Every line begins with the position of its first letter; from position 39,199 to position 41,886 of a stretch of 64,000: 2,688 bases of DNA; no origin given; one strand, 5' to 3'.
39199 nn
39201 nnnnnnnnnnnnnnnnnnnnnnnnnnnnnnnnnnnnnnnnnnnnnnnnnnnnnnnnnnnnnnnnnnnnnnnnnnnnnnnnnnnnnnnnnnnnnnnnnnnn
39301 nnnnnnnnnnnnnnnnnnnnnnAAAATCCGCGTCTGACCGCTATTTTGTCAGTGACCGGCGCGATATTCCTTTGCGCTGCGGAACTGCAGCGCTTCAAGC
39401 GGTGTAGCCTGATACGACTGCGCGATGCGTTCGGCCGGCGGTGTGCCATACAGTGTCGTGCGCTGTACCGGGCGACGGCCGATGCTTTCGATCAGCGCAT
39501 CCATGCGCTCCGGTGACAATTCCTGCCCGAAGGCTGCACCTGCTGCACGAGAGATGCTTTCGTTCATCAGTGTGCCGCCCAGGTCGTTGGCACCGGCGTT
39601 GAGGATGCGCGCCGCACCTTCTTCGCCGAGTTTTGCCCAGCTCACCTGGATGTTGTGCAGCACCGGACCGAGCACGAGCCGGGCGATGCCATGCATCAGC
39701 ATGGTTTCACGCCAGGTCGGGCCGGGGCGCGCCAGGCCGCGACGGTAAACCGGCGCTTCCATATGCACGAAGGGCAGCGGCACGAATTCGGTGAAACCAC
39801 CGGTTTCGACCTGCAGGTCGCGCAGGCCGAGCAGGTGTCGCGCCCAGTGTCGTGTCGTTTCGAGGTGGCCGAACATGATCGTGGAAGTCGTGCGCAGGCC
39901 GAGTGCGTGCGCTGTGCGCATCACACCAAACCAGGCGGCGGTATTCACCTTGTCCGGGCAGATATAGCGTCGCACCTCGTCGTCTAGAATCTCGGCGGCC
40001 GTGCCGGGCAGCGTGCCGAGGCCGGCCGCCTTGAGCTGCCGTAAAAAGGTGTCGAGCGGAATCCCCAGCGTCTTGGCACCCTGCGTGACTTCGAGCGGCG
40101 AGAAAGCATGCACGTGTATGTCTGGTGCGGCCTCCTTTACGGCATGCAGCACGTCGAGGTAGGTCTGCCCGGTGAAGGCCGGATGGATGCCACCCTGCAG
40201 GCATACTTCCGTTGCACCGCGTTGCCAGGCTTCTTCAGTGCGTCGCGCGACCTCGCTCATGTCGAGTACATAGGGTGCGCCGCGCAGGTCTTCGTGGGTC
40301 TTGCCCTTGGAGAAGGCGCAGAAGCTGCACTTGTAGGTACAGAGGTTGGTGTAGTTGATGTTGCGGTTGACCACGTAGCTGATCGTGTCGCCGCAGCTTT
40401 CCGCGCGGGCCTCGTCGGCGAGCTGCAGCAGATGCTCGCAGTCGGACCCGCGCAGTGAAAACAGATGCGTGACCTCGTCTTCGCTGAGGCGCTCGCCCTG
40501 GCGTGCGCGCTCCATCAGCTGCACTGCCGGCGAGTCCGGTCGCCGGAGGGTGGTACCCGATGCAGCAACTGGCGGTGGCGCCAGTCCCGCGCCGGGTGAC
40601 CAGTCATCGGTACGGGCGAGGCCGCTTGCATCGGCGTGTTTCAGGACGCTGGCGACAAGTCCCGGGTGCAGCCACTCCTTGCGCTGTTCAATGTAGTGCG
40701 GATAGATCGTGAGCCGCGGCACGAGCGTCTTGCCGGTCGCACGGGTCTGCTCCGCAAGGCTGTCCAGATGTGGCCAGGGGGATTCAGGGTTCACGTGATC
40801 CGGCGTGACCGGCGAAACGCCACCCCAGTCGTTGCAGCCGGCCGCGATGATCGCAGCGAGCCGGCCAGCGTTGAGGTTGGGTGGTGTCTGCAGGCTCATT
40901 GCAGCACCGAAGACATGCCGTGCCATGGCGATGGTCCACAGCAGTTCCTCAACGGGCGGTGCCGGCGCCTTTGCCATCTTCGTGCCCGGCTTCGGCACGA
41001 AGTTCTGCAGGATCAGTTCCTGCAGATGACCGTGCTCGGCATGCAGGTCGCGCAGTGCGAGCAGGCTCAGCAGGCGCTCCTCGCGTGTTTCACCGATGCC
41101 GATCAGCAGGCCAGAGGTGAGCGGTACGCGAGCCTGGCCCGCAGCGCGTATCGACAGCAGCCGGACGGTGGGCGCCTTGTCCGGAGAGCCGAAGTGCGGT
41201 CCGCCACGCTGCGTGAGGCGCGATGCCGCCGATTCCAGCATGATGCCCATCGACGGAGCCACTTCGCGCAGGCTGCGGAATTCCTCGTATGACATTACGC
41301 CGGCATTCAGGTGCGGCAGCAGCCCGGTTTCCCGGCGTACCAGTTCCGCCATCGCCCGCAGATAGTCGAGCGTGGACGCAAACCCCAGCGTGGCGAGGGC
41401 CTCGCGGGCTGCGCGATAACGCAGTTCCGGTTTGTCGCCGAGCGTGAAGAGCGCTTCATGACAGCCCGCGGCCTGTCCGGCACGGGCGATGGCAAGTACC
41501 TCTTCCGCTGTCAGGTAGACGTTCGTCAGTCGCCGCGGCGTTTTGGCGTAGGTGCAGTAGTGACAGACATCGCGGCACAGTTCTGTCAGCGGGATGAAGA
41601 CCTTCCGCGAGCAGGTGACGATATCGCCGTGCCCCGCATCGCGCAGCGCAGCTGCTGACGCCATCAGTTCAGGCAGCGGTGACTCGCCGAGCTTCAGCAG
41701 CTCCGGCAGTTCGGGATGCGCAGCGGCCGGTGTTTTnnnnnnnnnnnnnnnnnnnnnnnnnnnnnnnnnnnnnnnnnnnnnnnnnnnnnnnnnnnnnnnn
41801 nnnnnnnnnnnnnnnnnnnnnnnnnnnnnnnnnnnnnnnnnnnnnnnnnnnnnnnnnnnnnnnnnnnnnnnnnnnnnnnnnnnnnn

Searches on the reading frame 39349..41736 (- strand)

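Call 27: search_protein_families(library=pfam, proteins=[window:39349-41736:-], max_evalue=0.0001)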
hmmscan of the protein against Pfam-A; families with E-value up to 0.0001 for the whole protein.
window:39349-41736:- (795 aa): 2 families
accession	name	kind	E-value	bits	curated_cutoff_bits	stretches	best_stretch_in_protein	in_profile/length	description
PF04055.27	Radical_SAM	-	4.7e-27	95.6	29.5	2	460-633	1-161/166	Radical SAM superfamily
PF19288.4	CofH_C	-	1.4e-13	51.2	27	1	647-764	3-117/125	CofH/MqnC C-terminal region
